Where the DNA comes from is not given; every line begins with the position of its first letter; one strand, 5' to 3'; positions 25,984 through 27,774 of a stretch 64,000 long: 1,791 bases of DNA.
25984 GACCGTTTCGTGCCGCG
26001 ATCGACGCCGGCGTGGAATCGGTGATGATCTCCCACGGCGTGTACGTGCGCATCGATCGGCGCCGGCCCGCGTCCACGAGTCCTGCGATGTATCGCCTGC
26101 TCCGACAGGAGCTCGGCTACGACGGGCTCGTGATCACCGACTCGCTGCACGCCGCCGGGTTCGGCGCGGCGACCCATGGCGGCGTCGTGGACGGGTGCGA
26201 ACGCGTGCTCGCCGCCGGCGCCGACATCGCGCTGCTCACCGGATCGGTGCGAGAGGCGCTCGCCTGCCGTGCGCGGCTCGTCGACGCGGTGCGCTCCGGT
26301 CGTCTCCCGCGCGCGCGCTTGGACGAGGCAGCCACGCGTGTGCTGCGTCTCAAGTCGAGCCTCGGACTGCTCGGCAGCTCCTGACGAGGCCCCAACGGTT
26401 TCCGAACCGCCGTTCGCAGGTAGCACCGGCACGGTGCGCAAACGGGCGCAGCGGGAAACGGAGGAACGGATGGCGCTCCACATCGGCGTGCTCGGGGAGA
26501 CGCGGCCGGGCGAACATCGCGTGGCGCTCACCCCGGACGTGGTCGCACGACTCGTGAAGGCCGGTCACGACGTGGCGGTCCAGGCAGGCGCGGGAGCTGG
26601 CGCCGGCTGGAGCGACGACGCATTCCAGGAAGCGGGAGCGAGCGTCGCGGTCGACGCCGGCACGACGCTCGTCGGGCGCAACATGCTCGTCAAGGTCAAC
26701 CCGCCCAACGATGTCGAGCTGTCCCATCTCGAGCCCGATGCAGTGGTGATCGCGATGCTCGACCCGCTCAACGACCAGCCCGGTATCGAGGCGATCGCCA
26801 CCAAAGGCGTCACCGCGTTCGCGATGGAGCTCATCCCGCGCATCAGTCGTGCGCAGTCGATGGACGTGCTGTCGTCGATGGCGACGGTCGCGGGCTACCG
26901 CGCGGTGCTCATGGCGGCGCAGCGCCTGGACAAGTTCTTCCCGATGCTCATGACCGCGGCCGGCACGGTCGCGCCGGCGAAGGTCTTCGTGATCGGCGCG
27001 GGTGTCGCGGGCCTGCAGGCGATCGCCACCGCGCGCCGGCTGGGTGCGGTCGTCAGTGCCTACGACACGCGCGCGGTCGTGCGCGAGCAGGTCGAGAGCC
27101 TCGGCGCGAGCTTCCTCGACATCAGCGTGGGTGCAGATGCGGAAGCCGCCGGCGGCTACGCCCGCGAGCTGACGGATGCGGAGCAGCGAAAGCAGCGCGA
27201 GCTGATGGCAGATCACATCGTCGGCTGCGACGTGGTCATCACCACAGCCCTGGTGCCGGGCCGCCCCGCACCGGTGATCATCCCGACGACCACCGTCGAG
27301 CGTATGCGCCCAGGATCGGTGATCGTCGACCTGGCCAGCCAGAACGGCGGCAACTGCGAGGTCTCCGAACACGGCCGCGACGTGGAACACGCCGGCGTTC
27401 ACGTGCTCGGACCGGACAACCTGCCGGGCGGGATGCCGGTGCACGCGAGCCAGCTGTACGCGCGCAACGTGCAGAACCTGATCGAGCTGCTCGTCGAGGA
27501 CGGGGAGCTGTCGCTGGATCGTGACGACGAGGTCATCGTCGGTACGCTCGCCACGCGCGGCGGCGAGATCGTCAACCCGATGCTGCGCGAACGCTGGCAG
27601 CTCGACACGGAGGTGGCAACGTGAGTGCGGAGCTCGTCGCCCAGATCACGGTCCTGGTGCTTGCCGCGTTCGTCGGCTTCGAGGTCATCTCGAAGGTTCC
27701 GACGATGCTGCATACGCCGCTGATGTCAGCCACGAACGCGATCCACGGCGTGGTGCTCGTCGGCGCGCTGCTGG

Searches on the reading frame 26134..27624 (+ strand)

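Call 72: search_protein_families(library=pfam, proteins=[window:26134-27624:+], max_evalue=0.00001)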
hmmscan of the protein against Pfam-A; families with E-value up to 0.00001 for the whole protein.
window:26134-27624:+ (496 aa): 2 families
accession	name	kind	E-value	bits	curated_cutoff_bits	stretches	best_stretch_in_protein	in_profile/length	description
PF01262.27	AlaDh_PNT_C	-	1.5e-65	221.1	23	1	257-481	1-213/214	Alanine dehydrogenase/PNT, C-terminal domain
PF05222.21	AlaDh_PNT_N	-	3.1e-42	144.5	30.4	1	118-253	1-136/136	Alanine dehydrogenase/PNT, N-terminal domain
